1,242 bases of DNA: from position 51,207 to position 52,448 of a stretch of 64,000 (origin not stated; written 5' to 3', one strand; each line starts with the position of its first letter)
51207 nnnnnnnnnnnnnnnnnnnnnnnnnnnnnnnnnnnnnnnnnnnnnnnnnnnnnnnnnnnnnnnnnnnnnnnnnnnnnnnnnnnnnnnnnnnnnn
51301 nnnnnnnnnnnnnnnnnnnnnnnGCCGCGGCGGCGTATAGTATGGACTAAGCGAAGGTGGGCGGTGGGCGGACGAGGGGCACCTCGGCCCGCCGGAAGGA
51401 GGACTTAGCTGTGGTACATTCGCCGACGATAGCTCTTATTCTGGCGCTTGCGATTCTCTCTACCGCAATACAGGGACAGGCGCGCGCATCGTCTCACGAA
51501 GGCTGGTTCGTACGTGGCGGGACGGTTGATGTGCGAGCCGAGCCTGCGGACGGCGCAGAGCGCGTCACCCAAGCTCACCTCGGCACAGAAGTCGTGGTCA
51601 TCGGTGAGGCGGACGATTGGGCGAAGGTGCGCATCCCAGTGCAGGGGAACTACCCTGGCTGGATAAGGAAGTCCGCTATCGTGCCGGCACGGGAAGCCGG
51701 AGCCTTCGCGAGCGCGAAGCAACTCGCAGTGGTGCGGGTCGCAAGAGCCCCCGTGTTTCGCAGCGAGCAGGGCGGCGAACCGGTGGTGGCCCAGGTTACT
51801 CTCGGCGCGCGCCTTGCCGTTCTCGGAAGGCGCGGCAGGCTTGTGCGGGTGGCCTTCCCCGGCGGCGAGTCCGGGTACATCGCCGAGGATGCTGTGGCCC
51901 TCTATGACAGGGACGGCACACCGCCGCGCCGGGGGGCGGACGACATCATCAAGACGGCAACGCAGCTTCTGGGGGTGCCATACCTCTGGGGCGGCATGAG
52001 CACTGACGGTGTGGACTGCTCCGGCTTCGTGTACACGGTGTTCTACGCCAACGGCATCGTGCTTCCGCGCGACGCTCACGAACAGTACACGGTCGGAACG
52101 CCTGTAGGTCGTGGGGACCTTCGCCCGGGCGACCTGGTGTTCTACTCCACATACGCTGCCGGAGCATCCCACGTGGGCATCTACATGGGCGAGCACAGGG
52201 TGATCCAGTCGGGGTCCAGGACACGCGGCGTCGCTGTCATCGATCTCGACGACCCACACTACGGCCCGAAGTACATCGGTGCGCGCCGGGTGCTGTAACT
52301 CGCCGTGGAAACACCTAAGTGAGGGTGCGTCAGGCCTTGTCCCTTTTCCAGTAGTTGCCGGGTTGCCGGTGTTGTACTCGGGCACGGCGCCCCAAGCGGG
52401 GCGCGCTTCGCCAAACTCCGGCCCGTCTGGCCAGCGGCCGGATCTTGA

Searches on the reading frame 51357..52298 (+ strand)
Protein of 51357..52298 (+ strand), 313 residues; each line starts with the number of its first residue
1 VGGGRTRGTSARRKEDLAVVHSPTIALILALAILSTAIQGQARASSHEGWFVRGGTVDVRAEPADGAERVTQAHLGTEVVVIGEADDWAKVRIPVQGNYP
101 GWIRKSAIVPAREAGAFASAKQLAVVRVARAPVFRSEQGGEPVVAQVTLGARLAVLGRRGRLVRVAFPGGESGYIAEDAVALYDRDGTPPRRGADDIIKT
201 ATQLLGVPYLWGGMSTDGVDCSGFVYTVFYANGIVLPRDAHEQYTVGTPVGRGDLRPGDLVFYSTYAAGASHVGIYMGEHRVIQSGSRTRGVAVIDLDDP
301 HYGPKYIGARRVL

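Call 31: search_protein_families(library=pfam, proteins=[window:51357-52298:+])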
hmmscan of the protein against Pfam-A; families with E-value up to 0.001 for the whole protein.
window:51357-52298:+ (313 aa): 4 families
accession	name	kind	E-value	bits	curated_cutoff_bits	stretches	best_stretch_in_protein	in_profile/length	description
PF00877.26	NLPC_P60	-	7.5e-27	93.8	23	1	206-311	1-105/105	NlpC/P60 family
PF08239.17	SH3_3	-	1.1e-12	48.3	27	1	56-106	2-51/54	Bacterial SH3 domain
PF18348.7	SH3_16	-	2.4e-12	46.9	25.8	1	59-108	1-49/49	Bacterial dipeptidyl-peptidase Sh3 domain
PF23795.1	SH3_YKFC_2nd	-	6.8e-07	29.5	27.4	0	145-183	19-57/57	YKFC SH3b2 domain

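Call 34: find_homologous_proteins(query=window:51357-52298:+)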
Query window:51357-52298:+ (313 aa): 2619 proteins with E <= 0.001 among 8000 candidates; the best 120 are listed.
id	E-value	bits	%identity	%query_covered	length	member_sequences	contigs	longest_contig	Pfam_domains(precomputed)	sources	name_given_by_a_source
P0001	7.3e-177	605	94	94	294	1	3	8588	PF00877.26,PF23795.2,PF18348.8,PF08239.18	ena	-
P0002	3.2e-176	603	93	94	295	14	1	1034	PF00877.26,PF23795.2,PF18348.8,PF08239.18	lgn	-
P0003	2.2e-150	518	81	93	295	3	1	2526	PF00877.26,PF23795.2,PF18348.8,PF08239.18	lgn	-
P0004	3.7e-140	485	76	93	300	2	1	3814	PF00877.26,PF23795.2,PF18348.8,PF08239.18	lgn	-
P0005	5.7e-137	474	74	93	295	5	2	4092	PF00877.26,PF23795.2,PF18348.8,PF08239.18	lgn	-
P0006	3.0e-122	426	71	88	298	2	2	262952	PF00877.26,PF23795.2,PF18348.8,PF08239.18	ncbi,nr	ncbi:MAG: C40 family peptidase [Firmicutes bacterium]|nr:C40 family peptidase [Bacillota bacterium] 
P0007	2.2e-118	413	66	92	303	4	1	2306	PF00877.26,PF23795.2,PF18348.8,PF08239.18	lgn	-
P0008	1.2e-115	404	64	94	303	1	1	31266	PF05708.19,PF00877.26,PF23795.2,PF18348.8,PF08239.18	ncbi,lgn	ncbi:MAG: C40 family peptidase [Bacillota bacterium]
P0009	1.8e-114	400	63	94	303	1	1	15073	PF00877.26,PF18348.8,PF08239.18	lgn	-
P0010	1.3e-52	197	41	85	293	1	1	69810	PF00877.26,PF23795.2,PF18348.8,PF08239.18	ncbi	ncbi:C40 family peptidase [Moorellaceae bacterium AZ2]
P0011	2.5e-50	190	39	84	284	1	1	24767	PF00877.26,PF23795.2,PF06347.20,PF18348.8,PF08239.18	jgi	jgi:SH3-like domain-containing protein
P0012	2.5e-46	176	41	96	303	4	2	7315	PF00877.26,PF18348.8,PF08239.18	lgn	-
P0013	7.6e-46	175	44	80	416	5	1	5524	PF04972.23,PF00877.26,PF23795.2,PF06347.20,PF18348.8,PF08239.18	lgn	-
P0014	1.6e-45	174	43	81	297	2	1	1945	PF00877.26,PF18348.8,PF08239.18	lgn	-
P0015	1.0e-44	171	39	87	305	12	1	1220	PF00877.26,PF23795.2,PF18348.8,PF08239.18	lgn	-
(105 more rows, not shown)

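Call 35: find_encoding_contigs(protein=P0001, flank=3000, max_places=4)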
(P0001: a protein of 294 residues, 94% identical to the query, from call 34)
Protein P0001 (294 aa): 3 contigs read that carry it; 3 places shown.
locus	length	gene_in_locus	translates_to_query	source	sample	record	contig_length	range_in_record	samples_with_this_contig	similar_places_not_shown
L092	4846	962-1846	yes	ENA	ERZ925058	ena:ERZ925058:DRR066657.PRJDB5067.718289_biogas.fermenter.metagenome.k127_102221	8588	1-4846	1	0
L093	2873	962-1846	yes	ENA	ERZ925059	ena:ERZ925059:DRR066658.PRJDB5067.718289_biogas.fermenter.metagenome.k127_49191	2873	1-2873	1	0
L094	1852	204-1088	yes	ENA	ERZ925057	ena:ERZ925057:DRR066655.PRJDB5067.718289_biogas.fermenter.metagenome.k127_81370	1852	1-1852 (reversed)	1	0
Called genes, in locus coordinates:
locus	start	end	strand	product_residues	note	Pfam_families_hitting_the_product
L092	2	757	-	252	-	?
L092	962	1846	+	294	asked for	PF08239:SH3_3 (weak), PF18348:SH3_16, PF23795:SH3_YKFC_2nd (weak), PF00877:NLPC_P60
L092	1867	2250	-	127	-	PF01219:DAGK_prokar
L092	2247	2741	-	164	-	PF02130:YbeY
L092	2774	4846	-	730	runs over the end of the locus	PF07697:7TMR-HDED, PF07698:7TM-7TMR_HD, PF01966:HD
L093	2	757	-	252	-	?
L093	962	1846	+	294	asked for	PF08239:SH3_3 (weak), PF18348:SH3_16, PF23795:SH3_YKFC_2nd (weak), PF00877:NLPC_P60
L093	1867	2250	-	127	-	PF01219:DAGK_prokar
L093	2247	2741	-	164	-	PF02130:YbeY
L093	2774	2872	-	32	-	?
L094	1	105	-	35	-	?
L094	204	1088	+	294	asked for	PF08239:SH3_3 (weak), PF18348:SH3_16, PF23795:SH3_YKFC_2nd (weak), PF00877:NLPC_P60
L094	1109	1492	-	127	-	PF01219:DAGK_prokar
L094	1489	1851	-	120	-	?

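Call 36: find_encoding_contigs(protein=P0006, flank=3000, max_places=3)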
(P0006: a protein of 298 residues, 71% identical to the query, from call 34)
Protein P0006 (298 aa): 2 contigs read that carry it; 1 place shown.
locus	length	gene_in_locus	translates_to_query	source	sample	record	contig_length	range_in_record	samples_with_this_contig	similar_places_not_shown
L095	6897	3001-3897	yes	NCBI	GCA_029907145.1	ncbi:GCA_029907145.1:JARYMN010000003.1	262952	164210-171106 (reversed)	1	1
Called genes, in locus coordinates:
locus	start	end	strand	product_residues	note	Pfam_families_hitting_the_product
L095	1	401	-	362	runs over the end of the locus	PF02547:Queuosine_synth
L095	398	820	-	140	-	PF00383:dCMP_cyt_deam_1, PF08211:dCMP_cyt_deam_2, PF26947:CDL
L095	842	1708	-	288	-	PF05949:DUF881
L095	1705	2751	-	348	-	PF05949:DUF881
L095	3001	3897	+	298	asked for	PF08239:SH3_3 (weak), PF18348:SH3_16 (weak), PF23795:SH3_YKFC_2nd (faint), PF00877:NLPC_P60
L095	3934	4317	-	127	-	-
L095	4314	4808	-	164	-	PF02130:YbeY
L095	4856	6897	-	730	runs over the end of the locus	PF07697:7TMR-HDED, PF07698:7TM-7TMR_HD, PF01966:HD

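Call 37: find_encoding_contigs(protein=P0008, flank=3000, max_places=3)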
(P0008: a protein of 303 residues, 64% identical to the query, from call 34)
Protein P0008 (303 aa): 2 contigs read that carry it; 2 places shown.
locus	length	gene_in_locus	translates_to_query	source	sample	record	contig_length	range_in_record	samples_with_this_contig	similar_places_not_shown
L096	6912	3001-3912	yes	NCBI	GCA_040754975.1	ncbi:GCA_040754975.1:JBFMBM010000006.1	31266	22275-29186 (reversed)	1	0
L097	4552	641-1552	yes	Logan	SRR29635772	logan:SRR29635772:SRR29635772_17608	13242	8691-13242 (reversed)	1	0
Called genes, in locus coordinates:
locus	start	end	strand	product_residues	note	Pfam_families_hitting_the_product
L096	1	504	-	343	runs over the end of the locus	PF02547:Queuosine_synth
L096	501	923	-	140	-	PF00383:dCMP_cyt_deam_1, PF08211:dCMP_cyt_deam_2, PF26947:CDL (weak)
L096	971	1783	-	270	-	PF05949:DUF881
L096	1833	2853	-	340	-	PF05949:DUF881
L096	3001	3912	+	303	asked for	PF08239:SH3_3 (weak), PF18348:SH3_16, PF23795:SH3_YKFC_2nd (faint), PF05708:Peptidase_C92 (faint), PF00877:NLPC_P60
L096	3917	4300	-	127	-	PF01219:DAGK_prokar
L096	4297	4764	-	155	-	PF02130:YbeY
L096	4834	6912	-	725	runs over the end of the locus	PF07697:7TMR-HDED, PF07698:7TM-7TMR_HD, PF01966:HD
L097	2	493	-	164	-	?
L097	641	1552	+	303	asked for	PF08239:SH3_3 (weak), PF18348:SH3_16, PF23795:SH3_YKFC_2nd (faint), PF05708:Peptidase_C92 (faint), PF00877:NLPC_P60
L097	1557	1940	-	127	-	PF01219:DAGK_prokar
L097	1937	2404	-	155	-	PF02130:YbeY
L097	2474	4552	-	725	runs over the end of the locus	PF07697:7TMR-HDED, PF07698:7TM-7TMR_HD, PF01966:HD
